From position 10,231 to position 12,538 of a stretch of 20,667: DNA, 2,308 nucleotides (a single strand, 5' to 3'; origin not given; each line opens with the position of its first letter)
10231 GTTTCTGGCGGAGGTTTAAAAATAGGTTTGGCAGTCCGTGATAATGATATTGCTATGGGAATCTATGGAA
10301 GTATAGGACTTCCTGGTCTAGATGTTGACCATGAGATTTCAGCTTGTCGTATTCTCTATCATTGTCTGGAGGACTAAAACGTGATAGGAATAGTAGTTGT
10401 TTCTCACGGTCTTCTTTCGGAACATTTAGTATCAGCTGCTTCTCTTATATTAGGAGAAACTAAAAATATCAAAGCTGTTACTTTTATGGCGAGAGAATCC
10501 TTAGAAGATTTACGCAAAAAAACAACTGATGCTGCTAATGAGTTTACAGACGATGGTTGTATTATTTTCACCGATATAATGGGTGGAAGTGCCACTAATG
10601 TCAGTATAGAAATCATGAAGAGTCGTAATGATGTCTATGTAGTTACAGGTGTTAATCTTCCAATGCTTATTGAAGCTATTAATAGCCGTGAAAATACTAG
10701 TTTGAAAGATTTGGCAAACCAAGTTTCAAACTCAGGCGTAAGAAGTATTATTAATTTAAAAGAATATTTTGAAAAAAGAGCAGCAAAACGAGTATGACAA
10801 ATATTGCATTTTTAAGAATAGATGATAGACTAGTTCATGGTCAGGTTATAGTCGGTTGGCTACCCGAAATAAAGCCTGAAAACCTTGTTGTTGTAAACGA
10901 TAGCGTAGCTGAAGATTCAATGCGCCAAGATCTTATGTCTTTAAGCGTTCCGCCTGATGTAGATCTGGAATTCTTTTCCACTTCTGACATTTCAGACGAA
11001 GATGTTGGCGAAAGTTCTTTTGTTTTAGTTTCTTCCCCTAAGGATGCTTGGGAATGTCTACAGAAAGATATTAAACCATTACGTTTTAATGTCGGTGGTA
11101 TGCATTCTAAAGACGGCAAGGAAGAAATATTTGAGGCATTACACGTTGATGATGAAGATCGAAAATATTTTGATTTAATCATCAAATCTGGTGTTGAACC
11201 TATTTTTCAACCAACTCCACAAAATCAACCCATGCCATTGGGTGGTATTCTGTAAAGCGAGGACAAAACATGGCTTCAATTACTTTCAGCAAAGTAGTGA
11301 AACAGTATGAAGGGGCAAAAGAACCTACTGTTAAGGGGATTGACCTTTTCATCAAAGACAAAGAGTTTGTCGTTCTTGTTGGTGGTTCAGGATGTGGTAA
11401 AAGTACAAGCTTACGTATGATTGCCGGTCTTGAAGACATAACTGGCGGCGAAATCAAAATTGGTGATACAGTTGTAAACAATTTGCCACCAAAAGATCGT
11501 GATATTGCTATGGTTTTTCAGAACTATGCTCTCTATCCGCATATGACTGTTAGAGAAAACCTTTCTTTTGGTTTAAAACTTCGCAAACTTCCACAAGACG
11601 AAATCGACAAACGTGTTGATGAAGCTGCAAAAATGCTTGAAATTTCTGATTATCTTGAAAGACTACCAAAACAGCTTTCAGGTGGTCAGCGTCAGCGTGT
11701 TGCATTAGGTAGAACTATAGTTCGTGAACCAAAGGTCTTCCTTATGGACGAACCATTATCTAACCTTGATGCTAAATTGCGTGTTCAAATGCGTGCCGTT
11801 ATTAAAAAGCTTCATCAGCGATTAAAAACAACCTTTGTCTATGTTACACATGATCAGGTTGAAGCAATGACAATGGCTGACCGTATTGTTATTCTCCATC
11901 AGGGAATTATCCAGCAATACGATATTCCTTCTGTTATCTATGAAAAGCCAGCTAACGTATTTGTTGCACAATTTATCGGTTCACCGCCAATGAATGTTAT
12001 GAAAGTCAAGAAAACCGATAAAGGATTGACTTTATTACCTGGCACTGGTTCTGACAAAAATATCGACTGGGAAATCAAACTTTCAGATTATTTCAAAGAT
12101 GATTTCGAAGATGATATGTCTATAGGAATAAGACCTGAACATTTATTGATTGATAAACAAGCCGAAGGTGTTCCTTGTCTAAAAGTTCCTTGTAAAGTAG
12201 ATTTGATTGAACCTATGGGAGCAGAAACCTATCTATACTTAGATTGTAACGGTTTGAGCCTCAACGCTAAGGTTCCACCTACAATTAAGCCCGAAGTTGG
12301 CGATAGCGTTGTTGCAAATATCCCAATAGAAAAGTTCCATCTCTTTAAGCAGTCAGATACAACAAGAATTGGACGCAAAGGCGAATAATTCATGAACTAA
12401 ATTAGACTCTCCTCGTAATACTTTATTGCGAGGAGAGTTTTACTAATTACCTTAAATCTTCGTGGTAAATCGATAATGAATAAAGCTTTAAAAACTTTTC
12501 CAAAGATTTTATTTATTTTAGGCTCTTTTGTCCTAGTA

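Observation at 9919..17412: Mosaic mannose-type PTS operon interrupted by an orphan ABC ATPase + solute-binding protein pair with no permeases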

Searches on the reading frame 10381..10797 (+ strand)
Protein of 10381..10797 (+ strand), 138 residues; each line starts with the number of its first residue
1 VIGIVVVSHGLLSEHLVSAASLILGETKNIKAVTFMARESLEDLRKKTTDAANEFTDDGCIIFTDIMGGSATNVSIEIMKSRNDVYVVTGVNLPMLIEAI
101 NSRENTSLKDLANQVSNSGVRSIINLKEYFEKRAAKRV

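Call 3: search_protein_families(library=pfam, proteins=[window:10381-10797:+], max_evalue=0.01)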
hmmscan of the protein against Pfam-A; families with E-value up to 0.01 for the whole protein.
window:10381-10797:+ (138 aa): 2 families
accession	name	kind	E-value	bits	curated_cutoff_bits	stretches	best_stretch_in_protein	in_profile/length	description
PF03610.21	EIIA-man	-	1.3e-25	90.2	21.4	1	3-115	1-115/116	PTS system fructose IIA component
PF01165.25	Ribosomal_S21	-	0.0066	16.6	27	0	107-137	13-43/55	Ribosomal protein S21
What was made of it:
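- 10381..10797 (+): EIIA, mannose family. PF03610, E 1e-25 (call 3).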

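Call 8: search_protein_families(library=ncbifam, proteins=[window:10381-10797:+], max_evalue=0.001)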
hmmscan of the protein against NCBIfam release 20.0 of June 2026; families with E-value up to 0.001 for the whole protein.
window:10381-10797:+ (138 aa): 4 families
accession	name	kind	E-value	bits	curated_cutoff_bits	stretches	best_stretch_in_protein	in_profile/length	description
NF040761.1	AgaF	equivalog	2.9e-29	102.1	130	1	1-134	1-135/144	PTS galactosamine/N-acetylgalactosamine transporter subunit IIA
TIGR00824.1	EIIA-man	subfamily_domain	3.8e-24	85.1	98.35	1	1-114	1-115/116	mannose/fructose/sorbose PTS transporter subunit IIA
NF011670.1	PRK15088.1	equivalog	3.2e-21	75.6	400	1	2-133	3-136/323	PTS mannose transporter subunit IIAB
NF008955.0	PRK12297.1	equivalog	0.00079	18.4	406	1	27-124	314-407/429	GTPase ObgE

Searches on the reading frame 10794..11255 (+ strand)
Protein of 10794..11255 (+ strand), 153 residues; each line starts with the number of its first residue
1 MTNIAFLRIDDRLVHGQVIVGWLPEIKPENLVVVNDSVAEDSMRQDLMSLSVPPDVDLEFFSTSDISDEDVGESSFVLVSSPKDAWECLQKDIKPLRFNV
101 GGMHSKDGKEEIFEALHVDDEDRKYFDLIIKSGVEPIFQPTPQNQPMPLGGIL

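Call 3: search_protein_families(library=pfam, proteins=[window:10794-11255:+], max_evalue=0.01)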
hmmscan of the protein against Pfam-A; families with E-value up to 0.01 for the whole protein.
window:10794-11255:+ (153 aa): 1 family
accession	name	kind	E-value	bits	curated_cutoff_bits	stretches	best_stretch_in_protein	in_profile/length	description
PF03830.20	PTSIIB_sorb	-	5.5e-36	124.6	27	1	4-145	1-147/148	PTS system sorbose subfamily IIB component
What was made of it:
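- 10794..11255 (+): EIIB, mannose/sorbose family. PF03830, E 5e-36 (call 3).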

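Call 8: search_protein_families(library=ncbifam, proteins=[window:10794-11255:+], max_evalue=0.001)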
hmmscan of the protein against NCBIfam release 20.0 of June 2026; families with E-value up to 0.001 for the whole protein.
window:10794-11255:+ (153 aa): 4 families
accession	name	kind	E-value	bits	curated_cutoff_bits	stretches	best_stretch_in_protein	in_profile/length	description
TIGR00854.1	pts-sorbose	subfamily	5.7e-27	94.7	163.6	1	3-144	1-146/150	mannose/fructose/sorbose PTS transporter subunit IIB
NF007288.1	PRK09756.1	equivalog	1.1e-24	87.1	180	1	3-145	2-149/153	PTS galactosamine transporter subunit IIB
NF008508.1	PRK11425.1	equivalog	3.2e-24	85.5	180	1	1-145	1-149/157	PTS N-acetylgalactosamine transporter subunit IIB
NF011670.1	PRK15088.1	equivalog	7e-22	77.8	400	1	3-135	164-301/323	PTS mannose transporter subunit IIAB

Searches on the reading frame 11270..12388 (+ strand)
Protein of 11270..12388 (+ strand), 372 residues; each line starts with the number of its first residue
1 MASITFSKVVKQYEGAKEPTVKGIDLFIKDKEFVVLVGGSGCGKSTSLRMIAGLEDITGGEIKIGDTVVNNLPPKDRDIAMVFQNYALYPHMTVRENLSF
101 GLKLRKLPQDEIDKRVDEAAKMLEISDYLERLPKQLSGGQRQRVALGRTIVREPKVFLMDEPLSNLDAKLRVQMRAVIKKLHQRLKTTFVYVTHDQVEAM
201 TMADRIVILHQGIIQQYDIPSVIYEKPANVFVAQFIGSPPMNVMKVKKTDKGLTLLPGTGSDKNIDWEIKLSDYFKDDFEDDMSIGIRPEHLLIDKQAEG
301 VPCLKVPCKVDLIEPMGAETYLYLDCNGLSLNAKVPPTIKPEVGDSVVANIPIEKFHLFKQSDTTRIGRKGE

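Call 3: search_protein_families(library=pfam, proteins=[window:11270-12388:+], max_evalue=0.01)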
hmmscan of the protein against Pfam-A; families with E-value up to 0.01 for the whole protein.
window:11270-12388:+ (372 aa): 7 families
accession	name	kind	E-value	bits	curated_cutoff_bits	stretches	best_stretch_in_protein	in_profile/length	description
PF00005.33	ABC_tran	-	1.3e-32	113.7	25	1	22-163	2-136/137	ABC transporter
PF08402.16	TOBE_2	-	1e-08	35.6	21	1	285-359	1-76/76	TOBE domain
PF17912.7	OB_MalK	-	4.2e-06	28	27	1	237-292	1-53/53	MalK OB fold domain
PF02463.25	SMC_N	-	0.00013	21.9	40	1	30-212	23-217/220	RecF/RecN/SMC N terminal domain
PF13304.12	AAA_21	-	0.00042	20.9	27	0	113-196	214-300/304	AAA domain, putative AbiEii toxin, Type IV TA system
PF03459.23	TOBE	-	0.0011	19.6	22.3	1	306-351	7-57/64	TOBE domain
PF13401.12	AAA_22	-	0.0044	17.8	27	0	30-57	4-31/130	AAA domain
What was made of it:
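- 11270..12388 (+): MsmX/MalK/UgpC-type ABC ATPase with a C-terminal OB/TOBE regulatory domain. PF00005 + PF17912 + PF08402 (call 3).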

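Call 8: search_protein_families(library=ncbifam, proteins=[window:11270-12388:+], max_evalue=0.001)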
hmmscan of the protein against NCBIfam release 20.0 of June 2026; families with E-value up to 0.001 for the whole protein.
window:11270-12388:+ (372 aa): 187 families (the best 25 are shown)
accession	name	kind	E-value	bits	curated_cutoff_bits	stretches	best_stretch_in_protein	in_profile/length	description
NF008653.0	PRK11650.1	subfamily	1.3e-142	475.1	432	1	1-367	1-355/357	sn-glycerol-3-phosphate ABC transporter ATP-binding protein UgpC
NF008233.0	PRK11000.1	equivalog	1.5e-119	399.1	568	1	1-363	1-357/369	maltose/maltodextrin ABC transporter ATP-binding protein MalK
NF006987.0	PRK09452.1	equivalog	6.5e-95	318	482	1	4-296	18-303/378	spermidine/putrescine ABC transporter ATP-binding protein PotA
TIGR01187.1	potA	subfamily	7.5e-91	304.6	355.6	1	36-314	1-274/325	polyamine ABC transporter ATP-binding protein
NF040933.2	ABC_arch_GlcV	equivalog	1.6e-90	303.5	450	1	3-299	2-293/357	glucose ABC transporter ATP-binding protein GlcV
TIGR03265.1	PhnT2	equivalog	1.2e-88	297.7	457.7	1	4-330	5-316/353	putative 2-aminoethylphosphonate ABC transporter ATP-binding protein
NF043075.1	MMSYN1_0197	equivalog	8e-86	288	550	1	4-301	3-287/341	spermidine/putrescine ABC transporter ATP-binding protein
NF008513.0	PRK11432.1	equivalog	1e-78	264.7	496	1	9-346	12-334/351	ferric ABC transporter ATP-binding protein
TIGR03258.1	PhnT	equivalog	4.8e-78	262.7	499.15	1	20-300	23-299/359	2-aminoethylphosphonate ABC transport system ATP-binding subunit PhnT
TIGR00968.1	3a0106s01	subfamily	9.1e-78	261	342.75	1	5-238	2-233/237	sulfate ABC transporter ATP-binding protein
NF040840.2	tungstate_WtpC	equivalog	6.7e-74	249.2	440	1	9-298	7-282/347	tungstate ABC transporter ATP-binding protein WtpC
NF008621.0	PRK11607.1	equivalog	2e-72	244.1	613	1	8-251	24-267/377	putrescine ABC transporter ATP-binding subunit PotG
NF008105.0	PRK10851.1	equivalog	8.6e-69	231.9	502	1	3-238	2-239/362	sulfate/thiosulfate ABC transporter ATP-binding protein CysA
TIGR01186.1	proV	subfamily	7.5e-63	212.8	326.6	1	19-241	7-235/363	betaine/proline/choline family ABC transporter ATP-binding protein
TIGR01277.1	thiQ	equivalog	3.9e-56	190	245.05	1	24-216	17-209/213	thiamine ABC transporter ATP-binding protein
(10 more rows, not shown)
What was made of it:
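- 11270..12388 (+): NCBIfam UgpC subfamily, 475 bits, above the cut-off (call 8).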

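Call 42: find_related_loci(query=window:11270-12388:+, collection=metagenome_contigs, flank=10000)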
Query window:11270-12388:+ (372 aa) in metagenome_contigs; peptide patterns used: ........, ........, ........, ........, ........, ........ (x = any residue, [..] = any of these).
600 stretches matched a pattern (row limit reached: there are more); 596 encode a relative of the query (tblastn E <= 1e-3); the best 80 are kept; 80 distinct loci.
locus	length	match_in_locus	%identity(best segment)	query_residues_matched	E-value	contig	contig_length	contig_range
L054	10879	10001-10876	79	1-292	4e-155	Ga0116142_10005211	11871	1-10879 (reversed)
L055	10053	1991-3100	56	1-369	8e-127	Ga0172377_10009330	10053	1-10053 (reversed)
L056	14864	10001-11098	56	1-367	8e-127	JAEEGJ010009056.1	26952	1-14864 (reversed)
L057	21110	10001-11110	54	1-361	3e-124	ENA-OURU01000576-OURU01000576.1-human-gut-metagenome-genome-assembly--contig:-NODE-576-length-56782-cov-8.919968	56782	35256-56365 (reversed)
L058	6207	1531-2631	54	1-365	8e-123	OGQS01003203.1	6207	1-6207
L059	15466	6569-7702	52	1-367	4e-122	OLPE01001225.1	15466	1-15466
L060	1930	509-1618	53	1-367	5e-130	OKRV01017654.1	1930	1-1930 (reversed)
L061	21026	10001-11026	59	1-342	2e-121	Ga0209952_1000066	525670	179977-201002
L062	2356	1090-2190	53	1-365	9e-128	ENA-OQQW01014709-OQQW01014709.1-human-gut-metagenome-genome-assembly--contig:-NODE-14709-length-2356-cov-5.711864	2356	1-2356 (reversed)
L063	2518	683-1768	54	1-364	8e-127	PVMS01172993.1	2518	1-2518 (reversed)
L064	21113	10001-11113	53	1-367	2e-120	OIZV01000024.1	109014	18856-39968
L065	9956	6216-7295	56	1-359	1e-120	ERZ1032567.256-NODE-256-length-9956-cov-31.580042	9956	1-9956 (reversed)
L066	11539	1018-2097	56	1-359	5e-120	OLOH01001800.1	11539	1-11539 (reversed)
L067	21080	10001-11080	56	1-359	6e-120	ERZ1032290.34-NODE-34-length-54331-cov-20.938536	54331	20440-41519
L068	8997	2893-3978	54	1-359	1e-119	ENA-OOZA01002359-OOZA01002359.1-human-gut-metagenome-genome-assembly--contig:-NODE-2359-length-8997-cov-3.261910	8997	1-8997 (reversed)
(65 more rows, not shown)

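Call 60: search_solved_structures(query=window:11270-12388:+, max_evalue=1e-60)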
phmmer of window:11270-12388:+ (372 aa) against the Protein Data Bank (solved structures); distinct sequences matched with E-value up to 1e-60: 22.
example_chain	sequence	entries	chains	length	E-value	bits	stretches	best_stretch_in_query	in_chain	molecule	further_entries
7x0q_A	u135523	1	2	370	5.2e-115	387.5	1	1-362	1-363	ABC transporter related protein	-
4tqu_S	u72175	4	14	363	2.9e-106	358.7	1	2-361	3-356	AlgS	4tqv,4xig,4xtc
6yir_A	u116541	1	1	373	1.5e-105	356.4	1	2-367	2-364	Oligosaccharides import ATP-binding protein MsmX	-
7cad_C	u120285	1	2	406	6.8e-101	341.1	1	1-330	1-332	ABC transporter, ATP-binding protein SugC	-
7cae_C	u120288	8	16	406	1.8e-100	339.7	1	1-330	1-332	ABC transporter, ATP-binding protein SugC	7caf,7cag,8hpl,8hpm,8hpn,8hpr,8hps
2d62_A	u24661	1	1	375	2.1e-100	339.4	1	19-364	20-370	multiple sugar-binding transport ATP-binding protein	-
1v43_A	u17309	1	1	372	1.1e-99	337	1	20-364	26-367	sugar-binding transport ATP-binding protein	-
1vci_A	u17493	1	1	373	1.1e-99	337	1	20-364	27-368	sugar-binding transport ATP-binding protein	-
8ja7_C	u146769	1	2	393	7.3e-99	334.4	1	1-330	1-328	Trehalose import ATP-binding protein SugC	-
1g29_1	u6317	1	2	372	6.3e-95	321.4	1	20-362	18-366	MALTOSE TRANSPORT PROTEIN MALK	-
1q1b_A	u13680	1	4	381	1.7e-92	313.4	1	1-364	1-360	Maltose/maltodextrin transport ATP-binding protein malK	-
1q12_A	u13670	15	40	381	1.7e-92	313.4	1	1-364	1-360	Maltose/maltodextrin transport ATP-binding protein malK | Maltose/maltodextrin import ATP-binding protein malK | Fused maltose transport subunit, ATP-binding co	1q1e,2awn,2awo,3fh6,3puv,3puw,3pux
9bcr_C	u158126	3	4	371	3.2e-92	312.5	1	20-364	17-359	Maltose/maltodextrin import ATP-binding protein MalK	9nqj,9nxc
9bcr_D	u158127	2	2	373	3.3e-92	312.5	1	20-364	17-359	Maltose/maltodextrin import ATP-binding protein MalK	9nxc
2r6g_A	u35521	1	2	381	4.5e-92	312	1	1-364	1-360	Maltose/maltodextrin import ATP-binding protein malK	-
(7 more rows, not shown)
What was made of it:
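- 11270..12388 (+): Best solved matches are 7X0Q, AlgS and MsmX (call 60).
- On CUT1 ABC sugar importer (TC 3.A.1.1): Calls 3, 8 and 60.
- ATPase subfamily: the best solved matches are MsmX-type ATPases (call 60).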
